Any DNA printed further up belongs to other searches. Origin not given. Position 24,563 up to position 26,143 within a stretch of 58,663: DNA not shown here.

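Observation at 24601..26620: AT-rich insert carrying a Shedu-like (DUF4263 / PD-(D/E)xK) nuclease with an unassignable N-terminal region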

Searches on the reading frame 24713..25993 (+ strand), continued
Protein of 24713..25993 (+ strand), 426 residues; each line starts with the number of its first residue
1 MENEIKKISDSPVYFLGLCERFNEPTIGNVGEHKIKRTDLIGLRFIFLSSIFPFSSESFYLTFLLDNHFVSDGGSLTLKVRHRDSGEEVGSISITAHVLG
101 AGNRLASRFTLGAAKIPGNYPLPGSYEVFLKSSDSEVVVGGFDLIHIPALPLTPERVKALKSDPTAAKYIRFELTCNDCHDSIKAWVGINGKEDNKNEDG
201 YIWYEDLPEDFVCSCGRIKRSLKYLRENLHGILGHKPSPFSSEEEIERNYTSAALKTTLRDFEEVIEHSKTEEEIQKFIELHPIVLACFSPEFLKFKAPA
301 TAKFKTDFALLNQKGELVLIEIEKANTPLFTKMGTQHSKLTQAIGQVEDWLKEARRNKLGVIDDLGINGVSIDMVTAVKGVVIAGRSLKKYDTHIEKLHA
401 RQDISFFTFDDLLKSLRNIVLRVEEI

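Call 26: fold_search(model_id=the predicted structure, library=pdb)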
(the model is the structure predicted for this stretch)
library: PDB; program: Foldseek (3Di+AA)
matches with E <= 10: 1502; with E <= 0.001: 14
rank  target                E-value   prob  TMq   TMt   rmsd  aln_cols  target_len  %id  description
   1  8ti9_C                6.4e-07  1.00  0.34  0.72   4.0       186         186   22  CryoEM structure of octamer assembly of Shedu nuclease domain from Bacillus cereus (released 2024-07-31)
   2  8ps5_A                6.4e-07  1.00  0.34  0.35  10.5       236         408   13  Escherichia coli SduA complex bound to DNA (released 2025-01-22)
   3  8ti8_B                1.4e-06  1.00  0.31  0.54   8.0       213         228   19  CryoEM structure of Shedu from Bacillus cereus (released 2024-07-31)
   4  8ti8_D                6.4e-06  1.00  0.32  0.52   7.7       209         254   20  CryoEM structure of Shedu from Bacillus cereus (released 2024-07-31)
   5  8ti9_A                1.1e-05  1.00  0.31  0.60   7.2       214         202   18  CryoEM structure of octamer assembly of Shedu nuclease domain from Bacillus cereus (released 2024-07-31)
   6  8ti8_A                2.0e-05  1.00  0.31  0.53   7.9       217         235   20  CryoEM structure of Shedu from Bacillus cereus (released 2024-07-31)
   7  8ti8_C                3.8e-05  1.00  0.30  0.47   8.3       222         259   20  CryoEM structure of Shedu from Bacillus cereus (released 2024-07-31)
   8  5lhc_B                3.8e-04  1.00  0.25  0.20  16.6       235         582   11  The structure of D456A mutant of Nt.BspD6I nicking endonuclease at 0.24 nm resolution . (released 2017-08-16)
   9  5liz                  6.4e-04  1.00  0.26  0.20  15.9       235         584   11  The structure of Nt.BspD6I nicking endonuclease with all cysteines mutated by serine residues at 0.19 nm resolution . (released 2017-08-02)
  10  5lhc_A                6.8e-04  1.00  0.26  0.20  16.4       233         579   12  The structure of D456A mutant of Nt.BspD6I nicking endonuclease at 0.24 nm resolution . (released 2017-08-16)
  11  3n6y_B                7.7e-04  1.00  0.17  0.45   7.7       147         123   12  Crystal structure of an immunoglobulin-like protein (PA1606) from PSEUDOMONAS AERUGINOSA at 1.50 A resolution (released 2010-07-21)
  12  3n6y_A                8.6e-04  1.00  0.17  0.45   7.9       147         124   12  Crystal structure of an immunoglobulin-like protein (PA1606) from PSEUDOMONAS AERUGINOSA at 1.50 A resolution (released 2010-07-21)
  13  6qnz_B                9.1e-04  1.00  0.26  0.20  16.3       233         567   13  Crystal structure of the site-specific DNA nickase N.BspD6I E418A Mutant (released 2020-03-04)
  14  7k2t_A                9.7e-04  1.00  0.18  0.20   7.6       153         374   12  Mg2+/ATP-bound structure of the full-length WzmWzt O antigen ABC transporter in lipid nanodiscs (released 2021-01-13)
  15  8dne_C                1.2e-03  1.00  0.19  0.22   7.1       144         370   12  CryoEM structure of the A.aeolicus WzmWzt transporter bound to ATP (released 2022-09-21)
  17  5gke_A                2.5e-03  0.90  0.20  0.34  21.0       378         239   10  Structure of EndoMS-dsDNA1 complex (released 2016-11-02)
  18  2vld_B                3.2e-03  0.91  0.19  0.34  19.2       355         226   10  crystal structure of a repair endonuclease from Pyrococcus abyssi (released 2009-05-19)
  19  2vld_A                4.2e-03  1.00  0.20  0.35   5.8       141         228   14  crystal structure of a repair endonuclease from Pyrococcus abyssi (released 2009-05-19)
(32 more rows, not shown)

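Call 27: find_related_loci(query=A1, collection=genome_contigs, flank=6000)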
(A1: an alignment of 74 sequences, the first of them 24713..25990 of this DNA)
Query A1 (426 aa) in genome_contigs; peptide patterns used: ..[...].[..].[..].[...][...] (x = any residue, [..] = any of these).
125 stretches matched a pattern; 30 encode a relative of the query (tblastn E <= 1e-3); 30 distinct loci.
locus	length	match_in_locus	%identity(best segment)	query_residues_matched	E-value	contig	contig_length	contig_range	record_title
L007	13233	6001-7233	48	12-426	5e-128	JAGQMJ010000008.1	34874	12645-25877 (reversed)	MAG: Candidatus Kaiserbacteria bacterium isolate HKST-UBA39 NODE_8_length_34874_cov_7.332356, whole genome shotgun seque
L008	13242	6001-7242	38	12-416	3e-84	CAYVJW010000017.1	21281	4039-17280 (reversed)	MAG TPA_asm: uncultured Candidatus Peribacteria bacterium isolate binchicken_co65_50 genome assembly, contig: NODE_10215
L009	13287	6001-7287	32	12-426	9e-71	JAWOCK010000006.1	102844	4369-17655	MAG: Thermoplasmatota archaeon isolate BLK5-1.bin.203 k191_1525722, whole genome shotgun sequence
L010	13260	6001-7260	34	6-426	8e-71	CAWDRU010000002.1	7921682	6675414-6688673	MAG: Blastocatellia bacterium isolate MFD04935.bin.1.50 genome assembly, contig: contig_540, whole genome shotgun sequen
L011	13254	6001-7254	35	15-416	2e-81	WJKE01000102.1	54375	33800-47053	MAG: Candidatus Peregrinibacteria bacterium isolate Bin_357 k141_3181023, whole genome shotgun sequence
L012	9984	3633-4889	32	13-420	4e-67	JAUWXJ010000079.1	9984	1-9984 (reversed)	MAG: Desulfobacterales bacterium isolate CSMAG_2681 CSMAG_2681_k141_1449455_length_9984_cov_6.8586, whole genome shotgun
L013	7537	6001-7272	31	10-426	2e-65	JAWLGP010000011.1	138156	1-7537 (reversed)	MAG: Gammaproteobacteria bacterium isolate 30dZY2.bin.113 NODE_256_length_138156_cov_18.806783, whole genome shotgun seq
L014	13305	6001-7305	31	3-426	2e-64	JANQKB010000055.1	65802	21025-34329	MAG: Chlorobium sp. isolate PL25a_bin.143 k99_2986713, whole genome shotgun sequence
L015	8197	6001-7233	33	13-420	4e-59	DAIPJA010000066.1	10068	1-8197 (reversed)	MAG TPA_asm: Gudongella sp. isolate CTOTU7642 NODE_10587_length_10068_cov_5.266853, whole genome shotgun sequence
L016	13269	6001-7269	31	13-426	5e-59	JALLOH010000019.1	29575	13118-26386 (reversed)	Acidobacteriia bacterium AH_259_A11_L15 NODE_19_length_29575_cov_389.124, whole genome shotgun sequence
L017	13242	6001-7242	31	15-413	4e-58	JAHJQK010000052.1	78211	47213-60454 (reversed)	MAG: Proteobacteria bacterium isolate OS_PC_MetaG.mb.106 OS_PC_MetaG.mb.106_k141_163898, whole genome shotgun sequence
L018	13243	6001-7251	31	13-420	2e-56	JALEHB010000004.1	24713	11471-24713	MAG: Pseudomonadales bacterium isolate HH_bin3 k97_2531, whole genome shotgun sequence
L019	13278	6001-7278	30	6-423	2e-56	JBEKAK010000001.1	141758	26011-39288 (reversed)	MAG: Terriglobia bacterium isolate SPRUCE 110 SPRUCE_110_1, whole genome shotgun sequence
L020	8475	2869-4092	32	11-423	3e-56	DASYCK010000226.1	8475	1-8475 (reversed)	MAG TPA_asm: Polyangia bacterium isolate SMAG_U4931 k141_1983650, whole genome shotgun sequence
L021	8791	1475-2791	32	4-426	3e-56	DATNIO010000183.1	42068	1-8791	MAG TPA_asm: Verrucomicrobiia bacterium isolate SMAG_U11375 k141_265249, whole genome shotgun sequence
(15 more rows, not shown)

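Call 30: list_cluster_members(proteins=[P0009, P0047, P0075, P0024, P0053, P0063, P0084, P0005, P0010, P0012])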
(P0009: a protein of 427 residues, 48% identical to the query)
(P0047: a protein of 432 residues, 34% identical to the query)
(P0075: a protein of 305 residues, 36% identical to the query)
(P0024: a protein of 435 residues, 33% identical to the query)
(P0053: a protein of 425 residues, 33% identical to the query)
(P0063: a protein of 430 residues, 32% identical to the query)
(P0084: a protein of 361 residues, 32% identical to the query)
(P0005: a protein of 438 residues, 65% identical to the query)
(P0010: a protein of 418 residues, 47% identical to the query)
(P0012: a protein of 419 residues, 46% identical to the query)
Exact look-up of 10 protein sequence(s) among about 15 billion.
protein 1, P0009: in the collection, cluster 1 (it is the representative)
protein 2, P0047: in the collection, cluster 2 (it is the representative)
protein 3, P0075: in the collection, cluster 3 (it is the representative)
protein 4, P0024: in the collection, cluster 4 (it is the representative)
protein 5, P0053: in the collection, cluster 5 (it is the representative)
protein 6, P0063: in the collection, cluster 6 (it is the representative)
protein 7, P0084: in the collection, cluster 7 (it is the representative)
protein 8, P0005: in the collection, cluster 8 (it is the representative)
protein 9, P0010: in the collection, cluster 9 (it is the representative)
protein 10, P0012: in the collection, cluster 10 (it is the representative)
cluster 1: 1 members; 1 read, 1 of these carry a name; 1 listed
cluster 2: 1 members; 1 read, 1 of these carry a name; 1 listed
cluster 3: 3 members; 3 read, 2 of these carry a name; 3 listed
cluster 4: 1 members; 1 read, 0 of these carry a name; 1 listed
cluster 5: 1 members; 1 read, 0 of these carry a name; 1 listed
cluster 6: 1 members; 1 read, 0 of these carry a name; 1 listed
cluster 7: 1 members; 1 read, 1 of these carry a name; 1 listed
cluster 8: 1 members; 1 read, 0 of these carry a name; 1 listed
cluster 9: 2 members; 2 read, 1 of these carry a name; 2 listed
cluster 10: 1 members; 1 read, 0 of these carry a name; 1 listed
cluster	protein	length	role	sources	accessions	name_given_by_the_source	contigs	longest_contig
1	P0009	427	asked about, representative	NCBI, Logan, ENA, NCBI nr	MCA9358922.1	DUF4263 domain-containing protein [Candidatus Kaiserbacteria bacterium]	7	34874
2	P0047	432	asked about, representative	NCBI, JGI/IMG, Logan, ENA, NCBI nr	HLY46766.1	MAG TPA: Shedu anti-phage system protein SduA domain-containing protein [Stellaceae ... | Shedu anti-phage system protein SduA domain-containing protein [Stellaceae bacterium]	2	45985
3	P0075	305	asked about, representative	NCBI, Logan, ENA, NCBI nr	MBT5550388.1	MAG: DUF4263 domain-containing protein [Nitrospina sp.] | DUF4263 domain-containing protein [Nitrospina sp.]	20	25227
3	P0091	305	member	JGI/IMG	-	hypothetical protein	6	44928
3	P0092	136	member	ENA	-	-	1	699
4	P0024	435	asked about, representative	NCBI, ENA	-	-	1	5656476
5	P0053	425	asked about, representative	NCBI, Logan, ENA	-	-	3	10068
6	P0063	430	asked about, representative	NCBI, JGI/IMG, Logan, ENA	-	-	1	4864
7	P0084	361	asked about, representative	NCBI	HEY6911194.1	MAG TPA: Shedu anti-phage system protein SduA domain-containing protein, partial ...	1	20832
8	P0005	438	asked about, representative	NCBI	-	-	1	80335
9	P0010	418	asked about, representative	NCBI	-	-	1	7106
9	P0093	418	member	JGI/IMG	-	Domain of unknown function (DUF4263)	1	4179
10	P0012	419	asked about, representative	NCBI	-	-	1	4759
